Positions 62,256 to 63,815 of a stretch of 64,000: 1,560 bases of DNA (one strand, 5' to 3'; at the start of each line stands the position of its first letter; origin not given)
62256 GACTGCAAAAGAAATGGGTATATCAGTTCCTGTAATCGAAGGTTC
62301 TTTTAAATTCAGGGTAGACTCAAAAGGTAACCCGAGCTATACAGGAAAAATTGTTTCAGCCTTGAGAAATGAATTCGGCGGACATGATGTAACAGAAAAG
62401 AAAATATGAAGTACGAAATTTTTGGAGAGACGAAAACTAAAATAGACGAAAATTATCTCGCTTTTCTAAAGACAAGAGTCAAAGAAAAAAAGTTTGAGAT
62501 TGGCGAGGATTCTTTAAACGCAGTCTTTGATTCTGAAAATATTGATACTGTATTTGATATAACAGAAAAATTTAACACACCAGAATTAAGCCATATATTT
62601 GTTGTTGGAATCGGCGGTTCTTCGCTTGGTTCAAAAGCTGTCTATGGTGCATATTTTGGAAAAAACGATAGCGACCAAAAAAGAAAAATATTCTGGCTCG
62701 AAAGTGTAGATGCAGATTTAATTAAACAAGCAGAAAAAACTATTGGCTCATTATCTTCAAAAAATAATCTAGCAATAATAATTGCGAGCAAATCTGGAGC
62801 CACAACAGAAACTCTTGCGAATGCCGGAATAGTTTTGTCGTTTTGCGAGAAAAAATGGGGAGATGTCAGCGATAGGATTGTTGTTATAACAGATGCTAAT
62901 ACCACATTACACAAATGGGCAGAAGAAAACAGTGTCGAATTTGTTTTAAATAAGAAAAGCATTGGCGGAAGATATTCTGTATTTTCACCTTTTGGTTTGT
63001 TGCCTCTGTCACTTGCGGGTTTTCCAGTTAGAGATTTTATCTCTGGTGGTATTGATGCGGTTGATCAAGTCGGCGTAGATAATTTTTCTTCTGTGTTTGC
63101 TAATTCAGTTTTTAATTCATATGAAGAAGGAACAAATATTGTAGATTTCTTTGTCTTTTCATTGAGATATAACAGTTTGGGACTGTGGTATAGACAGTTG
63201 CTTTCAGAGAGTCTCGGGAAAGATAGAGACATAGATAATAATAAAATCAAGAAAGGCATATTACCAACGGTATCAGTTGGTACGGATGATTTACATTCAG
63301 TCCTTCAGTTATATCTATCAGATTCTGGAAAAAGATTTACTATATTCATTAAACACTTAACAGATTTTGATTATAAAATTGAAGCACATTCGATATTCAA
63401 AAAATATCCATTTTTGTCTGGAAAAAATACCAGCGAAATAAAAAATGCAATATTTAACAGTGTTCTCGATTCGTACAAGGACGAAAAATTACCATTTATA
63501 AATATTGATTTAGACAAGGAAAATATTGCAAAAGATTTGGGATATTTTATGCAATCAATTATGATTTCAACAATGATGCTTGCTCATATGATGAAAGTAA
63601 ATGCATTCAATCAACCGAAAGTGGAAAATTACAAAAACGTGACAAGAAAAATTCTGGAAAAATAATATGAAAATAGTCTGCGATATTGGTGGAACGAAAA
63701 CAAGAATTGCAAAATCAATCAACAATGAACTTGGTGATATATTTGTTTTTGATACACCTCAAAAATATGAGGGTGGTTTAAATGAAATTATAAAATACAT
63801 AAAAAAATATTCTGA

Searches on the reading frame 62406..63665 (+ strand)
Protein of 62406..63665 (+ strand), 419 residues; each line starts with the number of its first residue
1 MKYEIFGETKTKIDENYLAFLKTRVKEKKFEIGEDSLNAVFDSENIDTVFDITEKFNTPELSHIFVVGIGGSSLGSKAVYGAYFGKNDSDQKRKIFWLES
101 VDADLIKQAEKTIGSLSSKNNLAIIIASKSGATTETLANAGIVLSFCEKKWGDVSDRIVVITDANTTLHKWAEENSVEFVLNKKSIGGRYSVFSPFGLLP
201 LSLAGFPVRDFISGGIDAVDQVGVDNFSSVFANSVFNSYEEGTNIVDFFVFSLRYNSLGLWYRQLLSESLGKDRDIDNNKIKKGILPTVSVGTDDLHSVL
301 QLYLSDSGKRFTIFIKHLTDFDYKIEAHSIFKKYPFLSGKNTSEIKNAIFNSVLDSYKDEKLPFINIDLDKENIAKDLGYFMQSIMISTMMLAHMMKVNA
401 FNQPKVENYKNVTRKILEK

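Call 39: search_protein_families(library=pfam, proteins=[window:62406-63662:+], max_evalue=0.00001)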
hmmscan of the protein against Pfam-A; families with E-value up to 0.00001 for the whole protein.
window:62406-63662:+ (419 aa): 1 family
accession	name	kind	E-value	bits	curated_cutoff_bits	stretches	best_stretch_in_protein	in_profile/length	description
PF00342.24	PGI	-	7.4e-19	68.2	22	1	60-303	95-341/486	Phosphoglucose isomerase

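Call 50: find_encoding_contigs(protein=window:62406-63665:+, flank=10000, max_places=4)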
Protein window:62406-63665:+ (419 aa): 3 contigs read that carry it; 1 place shown.
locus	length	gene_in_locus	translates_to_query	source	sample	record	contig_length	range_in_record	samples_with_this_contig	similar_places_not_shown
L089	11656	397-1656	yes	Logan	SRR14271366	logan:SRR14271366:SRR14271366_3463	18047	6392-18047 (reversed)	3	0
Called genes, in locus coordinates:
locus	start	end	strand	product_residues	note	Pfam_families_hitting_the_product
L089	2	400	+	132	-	?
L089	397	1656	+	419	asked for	PF00342:PGI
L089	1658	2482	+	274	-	PF00480:ROK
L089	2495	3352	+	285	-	PF08443:RimK, PF02222:ATP-grasp (weak)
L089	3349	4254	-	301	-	PF08443:RimK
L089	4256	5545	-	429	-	PF07478:Dala_Dala_lig_C (faint), PF13535:ATP-grasp_4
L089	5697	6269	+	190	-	PF01300:Sua5_yciO_yrdC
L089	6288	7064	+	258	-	-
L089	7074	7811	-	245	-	PF18306:LDcluster4, PF03641:Lysine_decarbox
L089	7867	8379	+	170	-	PF00254:FKBP_C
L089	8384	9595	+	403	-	PF01702:TGT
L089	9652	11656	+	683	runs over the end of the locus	PF00270:DEAD (faint), PF04851:ResIII, PF13604:AAA_30 (faint), PF17757:UvrB_inter, PF27431:UvrB_3rd, PF00271:Helicase_C, PF12344:UvrB, PF02151:UVR (weak)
